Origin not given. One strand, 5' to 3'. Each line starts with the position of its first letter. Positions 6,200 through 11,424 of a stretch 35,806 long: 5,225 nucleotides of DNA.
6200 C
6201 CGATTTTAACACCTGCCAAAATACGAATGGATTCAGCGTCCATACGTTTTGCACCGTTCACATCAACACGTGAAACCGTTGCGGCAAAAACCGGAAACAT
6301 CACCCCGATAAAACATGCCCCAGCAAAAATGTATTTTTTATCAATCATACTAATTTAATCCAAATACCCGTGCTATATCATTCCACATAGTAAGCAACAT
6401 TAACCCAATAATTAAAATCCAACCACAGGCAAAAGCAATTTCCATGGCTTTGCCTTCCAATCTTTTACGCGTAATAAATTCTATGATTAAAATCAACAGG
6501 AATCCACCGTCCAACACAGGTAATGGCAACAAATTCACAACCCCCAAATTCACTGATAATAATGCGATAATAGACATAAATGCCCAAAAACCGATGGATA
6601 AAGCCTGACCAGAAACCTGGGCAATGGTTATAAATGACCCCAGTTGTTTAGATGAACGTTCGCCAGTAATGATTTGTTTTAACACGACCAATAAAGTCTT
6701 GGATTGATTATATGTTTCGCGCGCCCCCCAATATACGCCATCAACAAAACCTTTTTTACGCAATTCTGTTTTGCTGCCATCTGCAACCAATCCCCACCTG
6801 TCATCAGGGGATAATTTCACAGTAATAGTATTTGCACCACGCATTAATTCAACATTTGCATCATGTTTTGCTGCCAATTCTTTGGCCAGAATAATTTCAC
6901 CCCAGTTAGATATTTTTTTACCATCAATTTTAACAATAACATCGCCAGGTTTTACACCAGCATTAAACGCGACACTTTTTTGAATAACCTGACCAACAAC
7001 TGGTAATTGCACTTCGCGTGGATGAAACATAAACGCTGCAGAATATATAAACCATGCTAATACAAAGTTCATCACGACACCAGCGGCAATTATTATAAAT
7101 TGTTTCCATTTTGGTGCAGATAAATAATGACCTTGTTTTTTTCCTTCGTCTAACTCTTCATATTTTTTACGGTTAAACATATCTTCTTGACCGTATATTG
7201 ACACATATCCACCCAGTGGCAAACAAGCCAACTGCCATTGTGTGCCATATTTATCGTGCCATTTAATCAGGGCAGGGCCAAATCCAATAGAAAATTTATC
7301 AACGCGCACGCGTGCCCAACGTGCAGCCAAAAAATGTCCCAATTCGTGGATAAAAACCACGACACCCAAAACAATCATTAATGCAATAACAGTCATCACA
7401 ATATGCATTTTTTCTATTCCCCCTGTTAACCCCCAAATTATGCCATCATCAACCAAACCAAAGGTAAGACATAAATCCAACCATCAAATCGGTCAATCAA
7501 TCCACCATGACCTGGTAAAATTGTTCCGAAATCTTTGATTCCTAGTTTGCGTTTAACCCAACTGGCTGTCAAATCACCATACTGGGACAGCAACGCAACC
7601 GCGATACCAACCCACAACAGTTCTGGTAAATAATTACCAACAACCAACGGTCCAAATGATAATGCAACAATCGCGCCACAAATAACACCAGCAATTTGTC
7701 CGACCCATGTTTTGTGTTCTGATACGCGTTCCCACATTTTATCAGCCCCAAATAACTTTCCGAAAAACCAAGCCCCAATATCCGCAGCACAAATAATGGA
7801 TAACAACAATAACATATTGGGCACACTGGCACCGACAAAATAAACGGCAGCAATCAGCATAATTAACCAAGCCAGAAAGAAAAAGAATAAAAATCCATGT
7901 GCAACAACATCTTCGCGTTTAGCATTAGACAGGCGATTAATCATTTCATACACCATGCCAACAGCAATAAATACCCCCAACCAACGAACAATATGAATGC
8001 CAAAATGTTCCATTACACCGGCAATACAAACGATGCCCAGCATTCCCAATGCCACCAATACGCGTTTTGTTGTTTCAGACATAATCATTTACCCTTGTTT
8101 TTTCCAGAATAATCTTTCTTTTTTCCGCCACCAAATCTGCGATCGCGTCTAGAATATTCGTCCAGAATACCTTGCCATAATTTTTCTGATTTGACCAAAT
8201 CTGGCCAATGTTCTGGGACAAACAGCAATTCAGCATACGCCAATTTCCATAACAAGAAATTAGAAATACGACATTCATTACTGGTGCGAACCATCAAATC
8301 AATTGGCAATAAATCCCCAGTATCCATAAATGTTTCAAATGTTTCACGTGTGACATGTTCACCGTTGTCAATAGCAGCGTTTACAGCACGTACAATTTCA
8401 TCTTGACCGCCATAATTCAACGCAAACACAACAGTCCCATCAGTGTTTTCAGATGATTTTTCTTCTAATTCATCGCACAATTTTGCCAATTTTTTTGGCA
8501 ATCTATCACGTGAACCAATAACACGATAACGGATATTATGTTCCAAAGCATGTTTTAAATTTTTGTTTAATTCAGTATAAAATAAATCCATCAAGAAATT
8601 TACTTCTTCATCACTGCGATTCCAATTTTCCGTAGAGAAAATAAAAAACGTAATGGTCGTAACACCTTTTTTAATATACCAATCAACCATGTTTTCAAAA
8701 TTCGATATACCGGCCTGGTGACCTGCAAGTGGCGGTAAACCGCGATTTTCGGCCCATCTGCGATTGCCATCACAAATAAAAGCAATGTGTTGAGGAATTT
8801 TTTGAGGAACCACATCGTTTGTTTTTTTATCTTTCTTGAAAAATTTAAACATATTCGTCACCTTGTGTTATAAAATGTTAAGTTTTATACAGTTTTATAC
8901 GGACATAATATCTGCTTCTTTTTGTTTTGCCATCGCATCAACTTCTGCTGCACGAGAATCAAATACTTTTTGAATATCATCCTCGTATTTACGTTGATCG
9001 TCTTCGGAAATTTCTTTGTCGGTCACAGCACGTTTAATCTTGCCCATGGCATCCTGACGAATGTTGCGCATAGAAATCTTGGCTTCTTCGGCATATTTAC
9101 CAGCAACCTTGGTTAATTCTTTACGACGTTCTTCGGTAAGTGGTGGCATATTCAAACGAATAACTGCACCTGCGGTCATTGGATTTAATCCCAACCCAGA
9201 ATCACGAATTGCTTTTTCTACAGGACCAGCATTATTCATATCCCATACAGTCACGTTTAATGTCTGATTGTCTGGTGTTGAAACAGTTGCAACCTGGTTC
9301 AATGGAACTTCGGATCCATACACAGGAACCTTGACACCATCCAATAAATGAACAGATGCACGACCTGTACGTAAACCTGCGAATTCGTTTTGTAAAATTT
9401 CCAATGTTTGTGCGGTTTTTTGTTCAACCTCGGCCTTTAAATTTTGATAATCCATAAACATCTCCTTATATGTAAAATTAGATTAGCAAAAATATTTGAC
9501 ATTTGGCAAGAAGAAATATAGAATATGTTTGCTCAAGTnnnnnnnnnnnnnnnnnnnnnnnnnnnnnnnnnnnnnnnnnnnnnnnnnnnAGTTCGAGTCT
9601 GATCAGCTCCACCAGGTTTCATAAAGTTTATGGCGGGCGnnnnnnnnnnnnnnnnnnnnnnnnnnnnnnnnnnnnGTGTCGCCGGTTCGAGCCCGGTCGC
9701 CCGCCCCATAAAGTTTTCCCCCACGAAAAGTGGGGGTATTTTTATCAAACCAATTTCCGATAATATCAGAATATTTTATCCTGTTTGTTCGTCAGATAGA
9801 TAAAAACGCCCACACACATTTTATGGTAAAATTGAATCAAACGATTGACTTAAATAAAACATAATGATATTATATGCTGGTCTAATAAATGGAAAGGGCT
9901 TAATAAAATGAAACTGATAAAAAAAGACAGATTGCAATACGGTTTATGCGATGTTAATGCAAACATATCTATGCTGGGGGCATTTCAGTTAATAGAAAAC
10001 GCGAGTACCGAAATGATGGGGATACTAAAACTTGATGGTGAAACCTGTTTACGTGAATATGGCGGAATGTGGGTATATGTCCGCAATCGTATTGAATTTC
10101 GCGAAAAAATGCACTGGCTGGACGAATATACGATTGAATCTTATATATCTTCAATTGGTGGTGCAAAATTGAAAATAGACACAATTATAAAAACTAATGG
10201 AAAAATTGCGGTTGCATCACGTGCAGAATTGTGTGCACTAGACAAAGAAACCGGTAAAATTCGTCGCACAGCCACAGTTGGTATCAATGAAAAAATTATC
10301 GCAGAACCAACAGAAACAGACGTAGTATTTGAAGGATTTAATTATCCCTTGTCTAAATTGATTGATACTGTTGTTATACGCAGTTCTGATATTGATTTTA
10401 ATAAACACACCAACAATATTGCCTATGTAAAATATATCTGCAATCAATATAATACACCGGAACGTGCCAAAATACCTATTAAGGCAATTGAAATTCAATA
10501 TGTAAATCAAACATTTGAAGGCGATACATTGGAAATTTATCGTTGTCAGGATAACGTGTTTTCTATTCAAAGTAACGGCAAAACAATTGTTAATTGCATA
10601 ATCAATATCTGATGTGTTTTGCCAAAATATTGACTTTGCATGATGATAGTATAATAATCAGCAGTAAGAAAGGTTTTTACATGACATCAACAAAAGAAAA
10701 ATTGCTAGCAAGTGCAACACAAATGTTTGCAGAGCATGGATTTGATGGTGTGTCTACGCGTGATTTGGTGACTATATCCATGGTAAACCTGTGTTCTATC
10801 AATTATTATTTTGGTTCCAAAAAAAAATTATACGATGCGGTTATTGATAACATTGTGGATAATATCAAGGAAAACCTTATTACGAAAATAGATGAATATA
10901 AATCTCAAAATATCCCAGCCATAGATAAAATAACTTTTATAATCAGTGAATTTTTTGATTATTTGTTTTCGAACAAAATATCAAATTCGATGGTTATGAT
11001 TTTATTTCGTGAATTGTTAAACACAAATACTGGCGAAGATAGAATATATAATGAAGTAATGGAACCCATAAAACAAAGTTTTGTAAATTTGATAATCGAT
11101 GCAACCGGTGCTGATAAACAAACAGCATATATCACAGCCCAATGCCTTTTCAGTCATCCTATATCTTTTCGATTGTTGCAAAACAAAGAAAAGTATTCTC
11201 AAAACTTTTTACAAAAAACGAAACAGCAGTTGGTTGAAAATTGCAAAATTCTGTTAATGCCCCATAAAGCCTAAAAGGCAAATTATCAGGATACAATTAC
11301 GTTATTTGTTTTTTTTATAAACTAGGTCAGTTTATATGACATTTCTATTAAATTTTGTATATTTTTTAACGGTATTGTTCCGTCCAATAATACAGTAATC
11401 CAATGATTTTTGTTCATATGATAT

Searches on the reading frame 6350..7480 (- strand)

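Call 78: search_protein_families(library=pfam, proteins=[window:6350-7480:-], max_evalue=0.001)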
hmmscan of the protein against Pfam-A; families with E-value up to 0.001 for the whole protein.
window:6350-7480:- (376 aa): 4 families
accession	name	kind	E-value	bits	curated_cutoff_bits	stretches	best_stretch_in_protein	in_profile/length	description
PF02163.28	Peptidase_M50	-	3.7e-60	203.4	27.2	1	34-359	2-220/221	Peptidase family M50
PF17820.7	PDZ_6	-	5.7e-07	29.6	27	1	161-211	1-49/54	PDZ domain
PF13180.12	PDZ_2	-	6.5e-07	30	27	1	161-223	15-78/80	PDZ domain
PF00595.29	PDZ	-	3.8e-05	24.4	23.2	1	161-209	28-75/81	PDZ domain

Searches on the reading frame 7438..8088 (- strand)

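Call 78: search_protein_families(library=pfam, proteins=[window:7438-8088:-], max_evalue=0.001)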
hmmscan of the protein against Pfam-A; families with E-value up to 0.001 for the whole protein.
window:7438-8088:- (216 aa): 1 family
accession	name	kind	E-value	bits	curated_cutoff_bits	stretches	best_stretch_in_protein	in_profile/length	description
PF01148.25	CTP_transf_1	-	1e-43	150.6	24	1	7-215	50-261/264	Cytidylyltransferase family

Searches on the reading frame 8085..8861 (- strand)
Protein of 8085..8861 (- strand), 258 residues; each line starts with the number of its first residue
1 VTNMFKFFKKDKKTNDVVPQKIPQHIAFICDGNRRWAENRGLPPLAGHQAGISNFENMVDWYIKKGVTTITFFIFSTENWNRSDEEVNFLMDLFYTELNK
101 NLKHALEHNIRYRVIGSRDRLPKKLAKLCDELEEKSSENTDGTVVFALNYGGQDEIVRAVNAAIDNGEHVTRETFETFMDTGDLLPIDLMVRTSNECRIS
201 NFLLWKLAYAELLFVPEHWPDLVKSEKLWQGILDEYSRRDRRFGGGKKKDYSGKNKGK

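Call 78: search_protein_families(library=pfam, proteins=[window:8085-8861:-], max_evalue=0.001)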
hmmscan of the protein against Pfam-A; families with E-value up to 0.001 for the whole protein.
window:8085-8861:- (258 aa): 1 family
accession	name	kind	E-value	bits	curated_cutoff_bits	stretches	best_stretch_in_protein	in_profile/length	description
PF01255.24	Prenyltransf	-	6.7e-70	235.5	27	1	29-244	1-219/219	Putative undecaprenyl diphosphate synthase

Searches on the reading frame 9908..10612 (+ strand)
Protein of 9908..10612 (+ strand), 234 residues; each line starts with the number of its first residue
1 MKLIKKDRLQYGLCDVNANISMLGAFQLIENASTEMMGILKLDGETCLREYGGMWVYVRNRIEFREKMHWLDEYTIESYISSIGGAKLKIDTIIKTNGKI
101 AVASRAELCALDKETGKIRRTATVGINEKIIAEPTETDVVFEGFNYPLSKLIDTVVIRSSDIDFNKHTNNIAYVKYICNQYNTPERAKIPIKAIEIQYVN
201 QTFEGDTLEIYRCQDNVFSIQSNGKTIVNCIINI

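Call 78: search_protein_families(library=pfam, proteins=[window:9908-10612:+], max_evalue=0.001)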
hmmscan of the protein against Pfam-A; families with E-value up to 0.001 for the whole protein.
window:9908-10612:+ (234 aa): 3 families
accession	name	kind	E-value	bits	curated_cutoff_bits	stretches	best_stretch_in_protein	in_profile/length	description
PF13279.12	4HBT_2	-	1.7e-11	45.1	25.5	1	14-117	6-110/122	Thioesterase-like superfamily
PF20791.3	Acyl-ACP_TE_C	-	1.4e-08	35.2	21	1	155-212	12-69/101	Acyl-ACP thioesterase C-terminal domain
PF01643.23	Acyl-ACP_TE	-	2.3e-05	24.6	23.7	1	9-120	10-122/131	Acyl-ACP thioesterase N-terminal domain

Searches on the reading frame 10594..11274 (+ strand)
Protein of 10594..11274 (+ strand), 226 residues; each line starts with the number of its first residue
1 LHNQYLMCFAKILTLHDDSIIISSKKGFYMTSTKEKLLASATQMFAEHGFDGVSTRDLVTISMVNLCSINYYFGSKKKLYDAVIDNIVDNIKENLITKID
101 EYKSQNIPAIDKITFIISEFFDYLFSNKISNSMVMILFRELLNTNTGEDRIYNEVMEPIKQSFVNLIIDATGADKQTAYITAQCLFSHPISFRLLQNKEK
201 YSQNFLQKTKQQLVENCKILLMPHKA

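Call 79: search_protein_families(library=pfam, proteins=[window:10594-11274:+], max_evalue=0.001)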
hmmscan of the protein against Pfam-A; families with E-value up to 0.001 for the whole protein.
window:10594-11274:+ (226 aa): 2 families
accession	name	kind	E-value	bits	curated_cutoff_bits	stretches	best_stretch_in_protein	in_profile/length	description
PF00440.29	TetR_N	-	3e-09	37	24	1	37-83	1-47/47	Bacterial regulatory proteins, tetR family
PF09209.16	CecR_C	-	1.3e-05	25.7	24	1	110-197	2-91/125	HTH-type transcriptional dual regulator CecR, C-terminal domain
